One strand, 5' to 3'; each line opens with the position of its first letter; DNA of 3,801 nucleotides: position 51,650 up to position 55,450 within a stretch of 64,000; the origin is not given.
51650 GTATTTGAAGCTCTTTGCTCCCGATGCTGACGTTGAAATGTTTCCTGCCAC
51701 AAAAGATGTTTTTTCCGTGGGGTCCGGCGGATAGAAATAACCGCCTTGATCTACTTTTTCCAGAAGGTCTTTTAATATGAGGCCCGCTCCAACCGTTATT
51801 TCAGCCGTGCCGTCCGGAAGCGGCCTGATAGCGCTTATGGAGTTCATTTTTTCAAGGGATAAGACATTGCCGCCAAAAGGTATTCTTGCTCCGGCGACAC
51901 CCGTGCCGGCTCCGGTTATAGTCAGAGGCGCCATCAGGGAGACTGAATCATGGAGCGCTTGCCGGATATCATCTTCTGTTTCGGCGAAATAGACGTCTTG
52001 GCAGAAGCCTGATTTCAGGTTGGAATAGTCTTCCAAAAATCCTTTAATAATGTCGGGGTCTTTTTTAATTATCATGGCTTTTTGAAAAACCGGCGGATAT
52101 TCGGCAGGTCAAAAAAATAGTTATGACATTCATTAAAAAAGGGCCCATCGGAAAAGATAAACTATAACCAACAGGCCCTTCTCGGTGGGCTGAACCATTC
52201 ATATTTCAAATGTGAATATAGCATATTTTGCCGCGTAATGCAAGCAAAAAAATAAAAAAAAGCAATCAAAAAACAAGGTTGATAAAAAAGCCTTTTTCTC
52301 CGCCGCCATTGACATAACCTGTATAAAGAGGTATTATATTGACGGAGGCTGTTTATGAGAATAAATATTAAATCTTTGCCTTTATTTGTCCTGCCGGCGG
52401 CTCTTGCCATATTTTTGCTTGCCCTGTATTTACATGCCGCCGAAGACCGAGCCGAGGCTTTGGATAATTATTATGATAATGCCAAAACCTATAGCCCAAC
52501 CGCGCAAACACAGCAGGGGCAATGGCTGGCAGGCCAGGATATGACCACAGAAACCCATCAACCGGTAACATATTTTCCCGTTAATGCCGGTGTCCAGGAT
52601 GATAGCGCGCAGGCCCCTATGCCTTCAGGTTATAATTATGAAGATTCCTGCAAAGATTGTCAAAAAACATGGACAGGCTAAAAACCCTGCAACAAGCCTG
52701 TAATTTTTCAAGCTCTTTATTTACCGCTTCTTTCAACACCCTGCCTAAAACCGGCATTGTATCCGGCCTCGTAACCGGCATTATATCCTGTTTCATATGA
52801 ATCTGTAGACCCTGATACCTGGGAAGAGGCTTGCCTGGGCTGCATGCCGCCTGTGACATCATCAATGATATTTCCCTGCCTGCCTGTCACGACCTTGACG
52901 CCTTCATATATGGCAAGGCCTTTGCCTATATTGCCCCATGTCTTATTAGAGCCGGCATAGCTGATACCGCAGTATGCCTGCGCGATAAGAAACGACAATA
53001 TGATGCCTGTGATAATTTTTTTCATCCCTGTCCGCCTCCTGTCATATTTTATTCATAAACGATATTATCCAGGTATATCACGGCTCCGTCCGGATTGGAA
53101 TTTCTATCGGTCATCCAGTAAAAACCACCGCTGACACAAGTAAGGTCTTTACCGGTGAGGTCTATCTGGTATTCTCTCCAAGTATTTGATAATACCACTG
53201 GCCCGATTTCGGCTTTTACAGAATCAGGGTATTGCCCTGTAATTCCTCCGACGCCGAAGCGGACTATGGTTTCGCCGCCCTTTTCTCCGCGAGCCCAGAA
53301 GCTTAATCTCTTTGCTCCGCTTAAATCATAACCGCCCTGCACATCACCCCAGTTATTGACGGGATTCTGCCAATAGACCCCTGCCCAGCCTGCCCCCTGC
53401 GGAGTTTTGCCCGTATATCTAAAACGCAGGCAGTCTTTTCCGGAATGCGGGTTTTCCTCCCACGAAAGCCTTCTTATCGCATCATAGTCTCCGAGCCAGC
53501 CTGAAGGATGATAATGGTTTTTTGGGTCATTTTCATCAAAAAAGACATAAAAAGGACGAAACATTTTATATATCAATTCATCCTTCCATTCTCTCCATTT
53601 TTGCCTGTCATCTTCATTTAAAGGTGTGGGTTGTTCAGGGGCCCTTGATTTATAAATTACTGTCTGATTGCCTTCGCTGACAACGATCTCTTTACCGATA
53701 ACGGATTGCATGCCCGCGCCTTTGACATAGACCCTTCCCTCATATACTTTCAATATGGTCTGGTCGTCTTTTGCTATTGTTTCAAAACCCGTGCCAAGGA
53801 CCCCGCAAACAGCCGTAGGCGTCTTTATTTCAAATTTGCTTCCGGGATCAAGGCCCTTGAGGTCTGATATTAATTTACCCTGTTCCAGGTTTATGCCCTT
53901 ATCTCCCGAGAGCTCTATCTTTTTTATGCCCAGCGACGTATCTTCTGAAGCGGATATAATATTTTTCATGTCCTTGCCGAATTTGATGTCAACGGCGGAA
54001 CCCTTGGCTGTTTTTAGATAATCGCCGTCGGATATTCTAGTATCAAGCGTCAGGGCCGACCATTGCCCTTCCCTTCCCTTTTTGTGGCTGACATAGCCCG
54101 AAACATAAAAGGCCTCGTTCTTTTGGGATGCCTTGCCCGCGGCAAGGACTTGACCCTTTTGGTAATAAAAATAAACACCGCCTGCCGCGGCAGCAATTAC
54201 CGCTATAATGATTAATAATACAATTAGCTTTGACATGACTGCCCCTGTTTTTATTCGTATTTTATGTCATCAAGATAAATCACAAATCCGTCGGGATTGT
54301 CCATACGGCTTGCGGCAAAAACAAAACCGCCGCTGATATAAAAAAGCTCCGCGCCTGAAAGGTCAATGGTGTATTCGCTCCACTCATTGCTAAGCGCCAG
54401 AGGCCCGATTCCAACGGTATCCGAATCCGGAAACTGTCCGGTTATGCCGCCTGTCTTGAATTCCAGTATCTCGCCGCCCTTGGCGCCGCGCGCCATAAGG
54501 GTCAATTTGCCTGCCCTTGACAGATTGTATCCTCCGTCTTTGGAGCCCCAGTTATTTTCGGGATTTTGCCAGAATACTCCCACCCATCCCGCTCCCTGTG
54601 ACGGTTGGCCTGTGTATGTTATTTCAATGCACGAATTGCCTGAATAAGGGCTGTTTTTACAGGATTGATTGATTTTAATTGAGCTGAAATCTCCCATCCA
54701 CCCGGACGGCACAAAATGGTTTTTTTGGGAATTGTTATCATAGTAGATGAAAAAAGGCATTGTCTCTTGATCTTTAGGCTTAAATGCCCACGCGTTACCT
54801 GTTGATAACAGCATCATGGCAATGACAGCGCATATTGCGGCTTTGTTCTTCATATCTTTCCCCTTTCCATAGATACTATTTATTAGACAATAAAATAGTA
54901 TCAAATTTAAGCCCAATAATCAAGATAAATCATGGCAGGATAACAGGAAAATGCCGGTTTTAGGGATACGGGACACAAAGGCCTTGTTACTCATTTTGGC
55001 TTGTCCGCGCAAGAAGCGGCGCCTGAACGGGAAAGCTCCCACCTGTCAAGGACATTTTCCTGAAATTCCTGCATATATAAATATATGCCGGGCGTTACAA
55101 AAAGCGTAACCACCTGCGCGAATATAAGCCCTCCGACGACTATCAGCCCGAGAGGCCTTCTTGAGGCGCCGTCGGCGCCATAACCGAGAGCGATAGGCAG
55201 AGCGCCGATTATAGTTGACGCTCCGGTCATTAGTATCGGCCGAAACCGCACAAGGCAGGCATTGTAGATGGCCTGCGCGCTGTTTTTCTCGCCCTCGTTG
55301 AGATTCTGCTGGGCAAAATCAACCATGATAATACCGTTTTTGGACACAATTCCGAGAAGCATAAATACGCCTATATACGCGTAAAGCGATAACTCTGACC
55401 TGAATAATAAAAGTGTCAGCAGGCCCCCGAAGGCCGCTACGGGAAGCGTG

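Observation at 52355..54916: Paralogous FecR-fused and free copies of an unrecognised secreted beta-rich domain, next to small repeat-bearing secreted proteins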

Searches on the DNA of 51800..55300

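Call 75: search_rna_families(source=window, start=51800, end=55300, threshold=evalue, max_evalue=1)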
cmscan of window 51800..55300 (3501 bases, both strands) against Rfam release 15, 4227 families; matches with E-value up to 1: 1.
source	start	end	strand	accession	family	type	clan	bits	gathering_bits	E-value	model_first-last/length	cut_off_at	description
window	52243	52357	+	RF01477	rli43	Gene; sRNA;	-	17.2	100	0.5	86-170/255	no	Listeria sRNA rli43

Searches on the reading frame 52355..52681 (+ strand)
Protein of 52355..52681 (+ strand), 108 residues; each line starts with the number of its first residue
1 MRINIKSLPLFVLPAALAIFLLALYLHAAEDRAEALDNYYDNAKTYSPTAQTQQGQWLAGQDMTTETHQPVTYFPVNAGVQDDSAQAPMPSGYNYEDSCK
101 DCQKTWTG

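Call 3: search_protein_families(library=pfam, proteins=[window:52355-52681:+], max_evalue=1)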
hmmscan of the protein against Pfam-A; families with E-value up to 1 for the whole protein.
window:52355-52681:+ (108 aa): 1 family
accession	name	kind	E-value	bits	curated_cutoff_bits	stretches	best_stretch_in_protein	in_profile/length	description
PF18948.5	DUF5692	-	0.28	10.7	27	1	10-51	36-75/304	Family of unknown function (DUF5692)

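Call 4: search_protein_families(library=ncbifam, proteins=[window:52355-52681:+], max_evalue=1)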
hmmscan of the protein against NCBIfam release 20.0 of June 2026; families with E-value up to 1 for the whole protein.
window:52355-52681:+ (108 aa): 0 families

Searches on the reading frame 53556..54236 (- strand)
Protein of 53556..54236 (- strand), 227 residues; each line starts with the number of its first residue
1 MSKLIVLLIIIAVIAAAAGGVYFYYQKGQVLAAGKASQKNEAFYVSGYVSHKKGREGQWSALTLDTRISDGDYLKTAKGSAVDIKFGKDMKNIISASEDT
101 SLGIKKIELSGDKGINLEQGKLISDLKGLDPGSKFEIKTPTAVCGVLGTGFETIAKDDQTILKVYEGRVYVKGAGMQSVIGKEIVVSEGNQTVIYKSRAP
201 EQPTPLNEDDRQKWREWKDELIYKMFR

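Call 78: find_homologous_proteins(query=window:53556-54236:-, max_evalue=0.001)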
Query window:53556-54236:- (227 aa): 24 proteins with E <= 0.001 among 648 candidates.
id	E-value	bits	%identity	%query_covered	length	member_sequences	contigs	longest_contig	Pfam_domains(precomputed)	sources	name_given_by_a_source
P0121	2.8e-142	490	100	100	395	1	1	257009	PF04773.19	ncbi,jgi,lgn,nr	ncbi:MAG: FecR domain-containing protein [Candidatus Omnitrophica bacterium]|jgi:hypothetical protei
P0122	2.3e-110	385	75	100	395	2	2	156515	PF04773.19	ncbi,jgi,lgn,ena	ncbi:MAG: FecR domain-containing protein [Candidatus Omnitrophota bacterium]|jgi:hypothetical protei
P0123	3.8e-88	313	65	92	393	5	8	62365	PF04773.19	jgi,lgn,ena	-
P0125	5.8e-86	305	65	93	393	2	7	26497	PF04773.19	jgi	jgi:hypothetical protein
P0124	8.0e-84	298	63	93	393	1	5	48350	PF04773.19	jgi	jgi:hypothetical protein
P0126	8.2e-84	298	64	93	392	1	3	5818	PF04773.19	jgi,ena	-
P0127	5.8e-83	296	62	94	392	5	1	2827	PF04773.19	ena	-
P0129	5.8e-83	296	62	100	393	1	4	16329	PF04773.19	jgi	jgi:hypothetical protein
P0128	1.1e-81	292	61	100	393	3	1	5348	PF04773.19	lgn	-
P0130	3.8e-79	283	61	93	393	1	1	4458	PF04773.19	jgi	jgi:hypothetical protein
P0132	4.6e-78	280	57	100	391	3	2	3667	PF04773.19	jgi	jgi:hypothetical protein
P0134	1.5e-72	262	54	100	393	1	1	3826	PF04773.19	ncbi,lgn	-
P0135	2.0e-71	258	51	100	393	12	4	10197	PF04773.19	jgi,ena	-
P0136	2.6e-71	258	55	93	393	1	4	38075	PF04773.19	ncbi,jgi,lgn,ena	-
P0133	1.4e-70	255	52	100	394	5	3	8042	PF04773.19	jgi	jgi:hypothetical protein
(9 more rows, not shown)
